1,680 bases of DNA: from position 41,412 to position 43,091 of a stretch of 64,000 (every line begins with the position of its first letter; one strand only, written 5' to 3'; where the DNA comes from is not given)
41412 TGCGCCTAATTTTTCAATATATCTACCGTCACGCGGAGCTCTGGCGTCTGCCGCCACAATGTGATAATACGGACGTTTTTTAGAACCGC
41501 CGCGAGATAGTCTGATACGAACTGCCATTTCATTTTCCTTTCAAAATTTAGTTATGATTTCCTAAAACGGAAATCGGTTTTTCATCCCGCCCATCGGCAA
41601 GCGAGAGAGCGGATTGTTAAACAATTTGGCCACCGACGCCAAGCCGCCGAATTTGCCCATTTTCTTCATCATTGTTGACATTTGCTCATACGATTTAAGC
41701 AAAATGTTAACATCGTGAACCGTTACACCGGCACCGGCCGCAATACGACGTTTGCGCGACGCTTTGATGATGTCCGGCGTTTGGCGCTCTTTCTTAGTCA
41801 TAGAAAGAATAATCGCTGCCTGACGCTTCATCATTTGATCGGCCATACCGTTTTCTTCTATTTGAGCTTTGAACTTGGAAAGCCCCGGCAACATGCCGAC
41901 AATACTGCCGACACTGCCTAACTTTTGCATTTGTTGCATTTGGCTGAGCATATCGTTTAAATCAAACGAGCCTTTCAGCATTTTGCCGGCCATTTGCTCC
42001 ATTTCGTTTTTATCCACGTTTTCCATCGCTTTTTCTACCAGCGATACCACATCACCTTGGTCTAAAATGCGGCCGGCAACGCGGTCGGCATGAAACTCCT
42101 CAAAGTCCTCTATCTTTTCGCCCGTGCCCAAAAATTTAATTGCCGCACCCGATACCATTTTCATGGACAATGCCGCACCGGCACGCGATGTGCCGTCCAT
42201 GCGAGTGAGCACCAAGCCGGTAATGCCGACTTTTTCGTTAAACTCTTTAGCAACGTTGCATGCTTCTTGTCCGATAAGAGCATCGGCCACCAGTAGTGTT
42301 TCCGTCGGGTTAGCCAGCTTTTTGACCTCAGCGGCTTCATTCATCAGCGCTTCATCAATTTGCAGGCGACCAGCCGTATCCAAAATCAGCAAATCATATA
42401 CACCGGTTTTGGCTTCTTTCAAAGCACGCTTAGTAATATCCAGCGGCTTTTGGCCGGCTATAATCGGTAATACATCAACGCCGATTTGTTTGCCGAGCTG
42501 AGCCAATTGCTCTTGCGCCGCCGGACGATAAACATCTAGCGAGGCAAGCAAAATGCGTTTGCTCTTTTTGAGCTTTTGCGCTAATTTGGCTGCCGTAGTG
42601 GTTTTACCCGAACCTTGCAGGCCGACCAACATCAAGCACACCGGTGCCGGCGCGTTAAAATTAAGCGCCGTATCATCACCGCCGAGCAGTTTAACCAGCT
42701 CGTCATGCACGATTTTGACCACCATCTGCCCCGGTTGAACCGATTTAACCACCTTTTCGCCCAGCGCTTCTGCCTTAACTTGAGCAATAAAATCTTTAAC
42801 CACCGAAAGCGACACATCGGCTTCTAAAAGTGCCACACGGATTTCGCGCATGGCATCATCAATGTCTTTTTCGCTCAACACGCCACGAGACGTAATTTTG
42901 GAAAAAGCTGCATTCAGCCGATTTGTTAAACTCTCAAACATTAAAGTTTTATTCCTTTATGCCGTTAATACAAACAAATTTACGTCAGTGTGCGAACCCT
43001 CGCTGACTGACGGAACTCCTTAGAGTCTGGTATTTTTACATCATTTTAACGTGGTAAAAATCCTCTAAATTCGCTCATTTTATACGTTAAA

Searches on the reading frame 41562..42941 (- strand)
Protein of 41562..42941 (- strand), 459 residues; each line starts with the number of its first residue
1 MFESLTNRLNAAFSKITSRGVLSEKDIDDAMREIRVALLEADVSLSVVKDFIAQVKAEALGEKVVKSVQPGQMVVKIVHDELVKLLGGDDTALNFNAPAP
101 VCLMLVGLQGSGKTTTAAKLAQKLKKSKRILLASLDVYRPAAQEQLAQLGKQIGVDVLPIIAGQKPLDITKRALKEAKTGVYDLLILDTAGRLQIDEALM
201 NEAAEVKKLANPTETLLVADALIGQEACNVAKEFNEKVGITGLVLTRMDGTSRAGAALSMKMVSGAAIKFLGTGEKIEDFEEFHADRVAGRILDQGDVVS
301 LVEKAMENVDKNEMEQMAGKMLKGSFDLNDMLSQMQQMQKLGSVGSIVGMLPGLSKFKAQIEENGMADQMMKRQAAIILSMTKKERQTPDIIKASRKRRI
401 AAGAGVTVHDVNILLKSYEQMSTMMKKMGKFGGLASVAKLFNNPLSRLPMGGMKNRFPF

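Call 89: search_protein_families(library=ncbifam, proteins=[window:41562-42941:-], max_evalue=1e-10)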
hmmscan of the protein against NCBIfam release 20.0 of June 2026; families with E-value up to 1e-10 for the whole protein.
window:41562-42941:- (459 aa): 8 families
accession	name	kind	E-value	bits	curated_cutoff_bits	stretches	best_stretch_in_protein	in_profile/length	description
TIGR00959.1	ffh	equivalog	1.6e-174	580.8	473.2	1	2-427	1-428/428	signal recognition particle protein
TIGR01425.1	SRP54_euk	equivalog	2.2e-80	270.6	576.25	1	4-424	4-428/428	signal recognition particle protein SRP54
TIGR00064.1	ftsY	equivalog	9e-62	208.8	260.7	1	26-289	2-275/279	signal recognition particle-docking protein FtsY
TIGR03499.1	FlhF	equivalog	2e-17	64.1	174.15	1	11-191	126-286/286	flagellar biosynthesis GTPase FlhF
NF011310.0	PRK14721.1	equivalog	2.8e-12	46.6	725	1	104-282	195-371/423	flagellar biosynthesis regulator FlhF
NF005230.0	PRK06731.1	equivalog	2.6e-11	43.3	553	1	101-278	87-262/281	flagellar biosynthesis regulator FlhF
NF011312.0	PRK14723.1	equivalog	4.6e-11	41.9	951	1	103-301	188-387/768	flagellar biosynthesis regulator FlhF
NF009367.0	PRK12724.1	equivalog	6.2e-11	41.8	718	1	103-277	226-398/433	flagellar biosynthesis regulator FlhF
